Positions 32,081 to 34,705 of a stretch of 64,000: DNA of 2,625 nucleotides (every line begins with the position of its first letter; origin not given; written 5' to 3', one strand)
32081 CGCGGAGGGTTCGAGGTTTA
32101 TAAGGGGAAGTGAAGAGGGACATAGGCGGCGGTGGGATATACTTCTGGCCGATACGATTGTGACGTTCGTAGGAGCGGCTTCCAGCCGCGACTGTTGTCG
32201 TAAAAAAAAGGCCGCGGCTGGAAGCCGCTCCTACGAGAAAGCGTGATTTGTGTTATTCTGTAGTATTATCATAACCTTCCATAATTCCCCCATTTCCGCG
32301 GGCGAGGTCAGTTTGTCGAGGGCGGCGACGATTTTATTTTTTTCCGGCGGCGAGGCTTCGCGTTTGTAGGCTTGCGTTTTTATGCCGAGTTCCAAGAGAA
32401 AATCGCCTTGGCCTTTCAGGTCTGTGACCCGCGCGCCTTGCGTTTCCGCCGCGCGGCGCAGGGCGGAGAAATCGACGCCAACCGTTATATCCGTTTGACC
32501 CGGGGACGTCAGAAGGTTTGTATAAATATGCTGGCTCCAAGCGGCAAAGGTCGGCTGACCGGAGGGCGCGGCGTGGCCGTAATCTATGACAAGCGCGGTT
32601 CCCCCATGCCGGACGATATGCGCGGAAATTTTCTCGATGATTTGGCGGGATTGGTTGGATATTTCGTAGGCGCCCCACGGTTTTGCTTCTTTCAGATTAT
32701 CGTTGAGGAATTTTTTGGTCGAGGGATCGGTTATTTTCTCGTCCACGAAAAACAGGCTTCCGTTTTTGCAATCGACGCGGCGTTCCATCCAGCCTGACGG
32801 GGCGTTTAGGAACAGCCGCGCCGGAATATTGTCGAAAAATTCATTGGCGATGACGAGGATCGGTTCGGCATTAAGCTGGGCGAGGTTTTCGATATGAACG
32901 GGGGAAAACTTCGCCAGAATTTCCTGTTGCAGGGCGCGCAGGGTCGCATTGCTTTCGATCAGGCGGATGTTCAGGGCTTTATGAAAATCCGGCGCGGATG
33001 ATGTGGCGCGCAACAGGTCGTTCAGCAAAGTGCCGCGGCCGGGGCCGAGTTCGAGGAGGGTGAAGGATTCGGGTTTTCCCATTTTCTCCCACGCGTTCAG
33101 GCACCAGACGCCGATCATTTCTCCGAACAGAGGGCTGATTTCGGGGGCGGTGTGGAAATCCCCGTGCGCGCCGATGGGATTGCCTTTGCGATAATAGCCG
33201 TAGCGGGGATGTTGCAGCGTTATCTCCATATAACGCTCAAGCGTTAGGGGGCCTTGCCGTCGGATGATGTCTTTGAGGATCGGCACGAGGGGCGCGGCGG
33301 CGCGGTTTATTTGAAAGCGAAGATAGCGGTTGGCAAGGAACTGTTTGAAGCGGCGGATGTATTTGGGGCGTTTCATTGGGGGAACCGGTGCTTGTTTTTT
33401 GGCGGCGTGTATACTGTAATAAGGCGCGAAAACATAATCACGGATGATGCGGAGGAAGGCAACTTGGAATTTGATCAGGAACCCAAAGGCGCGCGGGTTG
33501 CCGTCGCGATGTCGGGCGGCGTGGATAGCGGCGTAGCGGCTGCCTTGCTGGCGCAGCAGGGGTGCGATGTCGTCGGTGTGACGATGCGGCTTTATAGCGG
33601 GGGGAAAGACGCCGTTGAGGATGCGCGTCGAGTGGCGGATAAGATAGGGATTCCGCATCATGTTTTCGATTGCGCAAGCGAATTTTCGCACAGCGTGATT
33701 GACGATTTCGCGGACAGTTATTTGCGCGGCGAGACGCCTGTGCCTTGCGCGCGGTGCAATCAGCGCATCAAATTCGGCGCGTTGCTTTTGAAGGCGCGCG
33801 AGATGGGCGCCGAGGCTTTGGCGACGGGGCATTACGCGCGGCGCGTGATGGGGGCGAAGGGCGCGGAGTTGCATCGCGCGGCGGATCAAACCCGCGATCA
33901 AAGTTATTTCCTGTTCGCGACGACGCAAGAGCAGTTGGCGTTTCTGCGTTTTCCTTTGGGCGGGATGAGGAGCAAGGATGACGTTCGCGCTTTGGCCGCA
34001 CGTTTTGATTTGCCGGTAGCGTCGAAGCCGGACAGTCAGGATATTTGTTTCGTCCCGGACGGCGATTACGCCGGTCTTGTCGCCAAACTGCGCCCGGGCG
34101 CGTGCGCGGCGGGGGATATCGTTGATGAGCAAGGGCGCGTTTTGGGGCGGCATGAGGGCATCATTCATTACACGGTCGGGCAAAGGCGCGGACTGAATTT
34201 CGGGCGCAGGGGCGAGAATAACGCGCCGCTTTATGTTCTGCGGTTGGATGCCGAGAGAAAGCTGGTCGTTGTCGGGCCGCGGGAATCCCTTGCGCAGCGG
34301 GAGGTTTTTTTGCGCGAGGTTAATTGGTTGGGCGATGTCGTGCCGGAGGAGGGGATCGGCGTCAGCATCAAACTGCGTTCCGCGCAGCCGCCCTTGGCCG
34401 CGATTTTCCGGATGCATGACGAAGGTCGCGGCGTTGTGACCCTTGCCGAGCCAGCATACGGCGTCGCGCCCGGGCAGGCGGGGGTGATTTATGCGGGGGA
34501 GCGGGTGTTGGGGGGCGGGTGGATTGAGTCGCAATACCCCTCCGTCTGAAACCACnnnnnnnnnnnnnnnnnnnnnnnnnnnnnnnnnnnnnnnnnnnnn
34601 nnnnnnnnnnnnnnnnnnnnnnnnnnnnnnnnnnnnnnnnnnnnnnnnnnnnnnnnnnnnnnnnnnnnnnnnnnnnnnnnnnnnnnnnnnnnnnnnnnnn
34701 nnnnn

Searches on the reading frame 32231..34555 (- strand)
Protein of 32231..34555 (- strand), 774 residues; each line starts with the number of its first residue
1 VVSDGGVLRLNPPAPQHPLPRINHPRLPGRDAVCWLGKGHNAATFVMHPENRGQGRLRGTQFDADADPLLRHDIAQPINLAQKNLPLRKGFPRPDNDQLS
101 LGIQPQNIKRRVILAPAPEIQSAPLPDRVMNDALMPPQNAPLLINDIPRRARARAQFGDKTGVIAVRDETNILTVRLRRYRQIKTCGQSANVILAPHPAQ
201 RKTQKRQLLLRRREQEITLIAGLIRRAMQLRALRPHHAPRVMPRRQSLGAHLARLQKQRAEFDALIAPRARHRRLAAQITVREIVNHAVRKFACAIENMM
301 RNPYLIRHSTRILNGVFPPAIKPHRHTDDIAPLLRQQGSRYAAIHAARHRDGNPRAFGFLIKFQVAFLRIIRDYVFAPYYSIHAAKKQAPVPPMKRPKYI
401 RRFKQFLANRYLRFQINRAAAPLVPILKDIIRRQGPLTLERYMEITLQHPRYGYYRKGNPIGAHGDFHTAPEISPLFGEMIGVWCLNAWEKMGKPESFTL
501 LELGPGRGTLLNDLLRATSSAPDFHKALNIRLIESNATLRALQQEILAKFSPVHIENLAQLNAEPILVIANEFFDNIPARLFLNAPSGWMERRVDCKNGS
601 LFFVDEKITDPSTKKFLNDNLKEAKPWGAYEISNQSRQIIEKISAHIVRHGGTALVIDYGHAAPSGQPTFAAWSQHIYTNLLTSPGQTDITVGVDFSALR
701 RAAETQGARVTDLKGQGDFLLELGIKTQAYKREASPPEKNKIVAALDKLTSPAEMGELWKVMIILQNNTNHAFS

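Call 53: search_protein_families(library=pfam, proteins=[window:32231-34555:-])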
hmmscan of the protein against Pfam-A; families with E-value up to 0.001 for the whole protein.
window:32231-34555:- (774 aa): 1 family
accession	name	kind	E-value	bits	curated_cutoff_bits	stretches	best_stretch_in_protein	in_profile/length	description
PF02636.23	Methyltransf_28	-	1.1e-54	185.9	23.3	1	480-710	1-245/249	Putative S-adenosyl-L-methionine-dependent methyltransferase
